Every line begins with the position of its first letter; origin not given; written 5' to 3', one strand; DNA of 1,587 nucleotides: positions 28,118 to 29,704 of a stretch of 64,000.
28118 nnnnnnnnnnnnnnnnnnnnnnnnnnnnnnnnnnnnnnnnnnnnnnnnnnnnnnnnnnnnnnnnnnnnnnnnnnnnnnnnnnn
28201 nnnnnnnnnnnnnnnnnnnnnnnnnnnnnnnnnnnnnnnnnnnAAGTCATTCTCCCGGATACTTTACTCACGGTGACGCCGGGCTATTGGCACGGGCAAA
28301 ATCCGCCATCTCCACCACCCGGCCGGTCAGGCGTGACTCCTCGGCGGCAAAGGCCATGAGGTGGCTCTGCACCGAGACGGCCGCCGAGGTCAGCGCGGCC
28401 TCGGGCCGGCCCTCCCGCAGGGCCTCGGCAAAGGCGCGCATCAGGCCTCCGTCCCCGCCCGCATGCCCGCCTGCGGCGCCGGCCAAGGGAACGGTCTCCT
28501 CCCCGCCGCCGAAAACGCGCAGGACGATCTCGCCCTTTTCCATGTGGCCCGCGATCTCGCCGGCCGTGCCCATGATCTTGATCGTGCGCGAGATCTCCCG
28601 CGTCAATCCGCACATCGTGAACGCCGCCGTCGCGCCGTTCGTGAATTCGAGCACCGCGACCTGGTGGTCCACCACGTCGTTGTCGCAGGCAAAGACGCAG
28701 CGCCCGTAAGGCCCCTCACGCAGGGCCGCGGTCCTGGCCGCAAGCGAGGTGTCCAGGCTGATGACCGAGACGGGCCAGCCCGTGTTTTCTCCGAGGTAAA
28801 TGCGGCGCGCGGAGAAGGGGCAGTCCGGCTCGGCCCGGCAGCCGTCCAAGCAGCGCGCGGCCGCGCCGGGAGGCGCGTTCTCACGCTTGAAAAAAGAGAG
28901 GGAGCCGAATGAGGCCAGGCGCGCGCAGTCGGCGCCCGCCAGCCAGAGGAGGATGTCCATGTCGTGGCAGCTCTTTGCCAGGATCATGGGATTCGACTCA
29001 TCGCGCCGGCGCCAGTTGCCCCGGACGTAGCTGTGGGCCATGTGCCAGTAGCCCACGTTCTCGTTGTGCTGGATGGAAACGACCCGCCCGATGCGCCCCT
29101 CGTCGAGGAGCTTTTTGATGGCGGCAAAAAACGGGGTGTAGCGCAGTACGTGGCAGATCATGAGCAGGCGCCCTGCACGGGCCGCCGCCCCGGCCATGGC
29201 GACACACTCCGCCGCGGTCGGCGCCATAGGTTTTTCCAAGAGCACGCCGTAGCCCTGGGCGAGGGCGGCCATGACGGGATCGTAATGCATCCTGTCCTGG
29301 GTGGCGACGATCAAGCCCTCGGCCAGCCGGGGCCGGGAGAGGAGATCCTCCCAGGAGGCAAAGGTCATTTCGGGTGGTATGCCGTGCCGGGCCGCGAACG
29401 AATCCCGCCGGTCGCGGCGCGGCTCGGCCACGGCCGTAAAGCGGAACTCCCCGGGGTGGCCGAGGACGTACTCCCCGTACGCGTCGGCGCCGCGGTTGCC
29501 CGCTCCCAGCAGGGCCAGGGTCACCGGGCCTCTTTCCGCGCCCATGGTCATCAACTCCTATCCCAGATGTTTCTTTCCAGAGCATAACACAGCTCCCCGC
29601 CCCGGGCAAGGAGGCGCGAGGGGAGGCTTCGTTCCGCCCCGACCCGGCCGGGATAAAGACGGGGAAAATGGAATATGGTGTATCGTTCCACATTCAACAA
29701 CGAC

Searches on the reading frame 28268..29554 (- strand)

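Call 81: search_protein_families(library=pfam, proteins=[window:28268-29554:-], max_evalue=0.00001)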
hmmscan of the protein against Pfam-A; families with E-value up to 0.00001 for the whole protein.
window:28268-29554:- (428 aa): 3 families
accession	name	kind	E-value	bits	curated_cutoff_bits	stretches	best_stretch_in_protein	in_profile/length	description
PF01408.29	GFO_IDH_MocA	-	3.8e-17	63.5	24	1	13-133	3-118/120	Oxidoreductase family, NAD-binding Rossmann fold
PF02894.22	GFO_IDH_MocA_C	-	1.3e-14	54.9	22.9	1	147-414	1-216/218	Oxidoreductase family, C-terminal alpha/beta domain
PF22725.1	GFO_IDH_MocA_C3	-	8.6e-14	52.1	27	1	143-218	1-73/124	GFO/IDH/MocA C-terminal domain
